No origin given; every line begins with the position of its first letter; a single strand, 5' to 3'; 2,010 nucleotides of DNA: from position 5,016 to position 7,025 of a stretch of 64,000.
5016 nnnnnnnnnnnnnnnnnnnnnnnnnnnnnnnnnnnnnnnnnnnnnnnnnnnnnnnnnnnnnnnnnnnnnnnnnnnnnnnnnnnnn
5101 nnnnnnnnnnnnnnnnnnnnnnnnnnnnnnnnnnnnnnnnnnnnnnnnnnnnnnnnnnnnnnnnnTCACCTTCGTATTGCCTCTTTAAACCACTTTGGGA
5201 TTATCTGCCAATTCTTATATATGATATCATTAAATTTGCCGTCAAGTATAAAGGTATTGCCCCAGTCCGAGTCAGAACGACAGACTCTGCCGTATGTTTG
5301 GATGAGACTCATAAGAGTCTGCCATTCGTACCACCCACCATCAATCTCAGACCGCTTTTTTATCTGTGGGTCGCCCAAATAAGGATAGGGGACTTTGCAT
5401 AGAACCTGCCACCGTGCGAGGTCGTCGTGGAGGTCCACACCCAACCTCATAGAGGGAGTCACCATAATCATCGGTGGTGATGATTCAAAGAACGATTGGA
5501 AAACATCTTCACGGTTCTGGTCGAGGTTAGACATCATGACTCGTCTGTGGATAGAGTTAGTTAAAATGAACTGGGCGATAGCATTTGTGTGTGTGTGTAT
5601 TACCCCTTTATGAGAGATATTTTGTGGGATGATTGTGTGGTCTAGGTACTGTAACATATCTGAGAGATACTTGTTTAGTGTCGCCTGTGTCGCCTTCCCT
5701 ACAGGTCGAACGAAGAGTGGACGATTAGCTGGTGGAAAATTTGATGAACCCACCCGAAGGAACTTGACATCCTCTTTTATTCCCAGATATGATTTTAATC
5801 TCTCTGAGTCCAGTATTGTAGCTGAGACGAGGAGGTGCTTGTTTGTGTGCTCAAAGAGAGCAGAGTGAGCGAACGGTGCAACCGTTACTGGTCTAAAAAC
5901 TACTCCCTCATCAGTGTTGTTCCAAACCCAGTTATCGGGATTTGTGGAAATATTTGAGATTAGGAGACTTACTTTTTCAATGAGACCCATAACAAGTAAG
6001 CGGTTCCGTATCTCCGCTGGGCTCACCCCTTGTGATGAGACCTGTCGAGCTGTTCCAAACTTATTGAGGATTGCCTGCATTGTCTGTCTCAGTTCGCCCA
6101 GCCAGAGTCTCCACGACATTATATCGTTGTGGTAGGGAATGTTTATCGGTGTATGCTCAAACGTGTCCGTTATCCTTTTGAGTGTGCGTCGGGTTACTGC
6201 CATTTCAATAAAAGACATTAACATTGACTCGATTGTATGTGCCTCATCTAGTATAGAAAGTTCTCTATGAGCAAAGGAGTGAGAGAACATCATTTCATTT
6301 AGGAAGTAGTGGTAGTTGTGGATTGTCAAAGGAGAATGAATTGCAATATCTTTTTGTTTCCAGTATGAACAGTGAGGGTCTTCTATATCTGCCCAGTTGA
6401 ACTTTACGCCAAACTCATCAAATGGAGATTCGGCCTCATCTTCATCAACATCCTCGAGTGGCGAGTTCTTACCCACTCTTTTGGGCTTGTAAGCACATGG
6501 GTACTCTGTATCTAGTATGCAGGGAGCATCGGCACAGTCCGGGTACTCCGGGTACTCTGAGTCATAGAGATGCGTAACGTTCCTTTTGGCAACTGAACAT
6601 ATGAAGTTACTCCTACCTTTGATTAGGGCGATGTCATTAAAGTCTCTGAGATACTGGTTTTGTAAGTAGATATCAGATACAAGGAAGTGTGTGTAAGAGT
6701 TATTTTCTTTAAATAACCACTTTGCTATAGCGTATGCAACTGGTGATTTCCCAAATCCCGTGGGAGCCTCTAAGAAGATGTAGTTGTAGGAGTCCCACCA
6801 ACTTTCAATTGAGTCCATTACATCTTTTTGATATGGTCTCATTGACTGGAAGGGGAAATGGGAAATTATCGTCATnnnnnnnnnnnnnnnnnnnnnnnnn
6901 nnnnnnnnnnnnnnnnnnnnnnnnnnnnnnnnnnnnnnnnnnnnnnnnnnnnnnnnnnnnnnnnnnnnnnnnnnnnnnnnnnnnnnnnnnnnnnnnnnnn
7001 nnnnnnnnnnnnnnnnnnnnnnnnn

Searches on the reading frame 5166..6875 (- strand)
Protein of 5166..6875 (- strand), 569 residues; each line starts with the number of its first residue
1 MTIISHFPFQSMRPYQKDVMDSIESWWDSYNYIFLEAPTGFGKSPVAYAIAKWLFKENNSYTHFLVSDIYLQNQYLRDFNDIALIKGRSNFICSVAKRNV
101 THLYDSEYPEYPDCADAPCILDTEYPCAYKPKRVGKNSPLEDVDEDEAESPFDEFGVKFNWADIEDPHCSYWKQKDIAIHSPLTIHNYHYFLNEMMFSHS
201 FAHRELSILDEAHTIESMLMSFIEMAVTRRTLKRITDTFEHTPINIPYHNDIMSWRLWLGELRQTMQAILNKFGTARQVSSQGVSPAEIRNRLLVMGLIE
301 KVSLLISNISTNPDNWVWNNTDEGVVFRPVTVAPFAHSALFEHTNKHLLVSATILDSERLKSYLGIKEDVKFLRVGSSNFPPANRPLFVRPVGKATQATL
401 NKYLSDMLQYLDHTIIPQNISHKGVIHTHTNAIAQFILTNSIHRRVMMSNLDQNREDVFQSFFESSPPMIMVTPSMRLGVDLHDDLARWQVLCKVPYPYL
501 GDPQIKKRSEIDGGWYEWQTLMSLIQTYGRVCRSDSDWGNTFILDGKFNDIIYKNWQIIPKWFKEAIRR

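Call 10: search_protein_families(library=pfam, proteins=[window:5166-6875:-], max_evalue=0.01)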
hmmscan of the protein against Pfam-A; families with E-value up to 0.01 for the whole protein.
window:5166-6875:- (569 aa): 4 families
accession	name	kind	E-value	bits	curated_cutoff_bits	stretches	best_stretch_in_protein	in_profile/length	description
PF13307.12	Helicase_C_2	-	7.4e-17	62.3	25.3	1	444-565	38-169/170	Helicase C-terminal domain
PF04851.21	ResIII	-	3.7e-08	33.9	22.5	1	11-83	3-77/164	Type III restriction enzyme, res subunit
PF06733.21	DEAD_2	-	3.6e-05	23.9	21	1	168-232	105-172/172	DEAD_2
PF00270.35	DEAD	-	5.3e-05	23.5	26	0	14-83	2-69/167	DEAD/DEAH box helicase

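Call 11: search_protein_families(library=phrogs, proteins=[window:5166-6875:-], max_evalue=0.001)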
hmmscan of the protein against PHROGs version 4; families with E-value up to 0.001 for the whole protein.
window:5166-6875:- (569 aa): 2 families
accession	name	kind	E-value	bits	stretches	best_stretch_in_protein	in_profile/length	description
phrog_2488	-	DNA, RNA and nucleotide metabolism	9.5e-98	329.4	1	2-568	9-577/579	DNA helicase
phrog_16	-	DNA, RNA and nucleotide metabolism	1.2e-10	41.3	1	12-223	273-398/986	DNA helicase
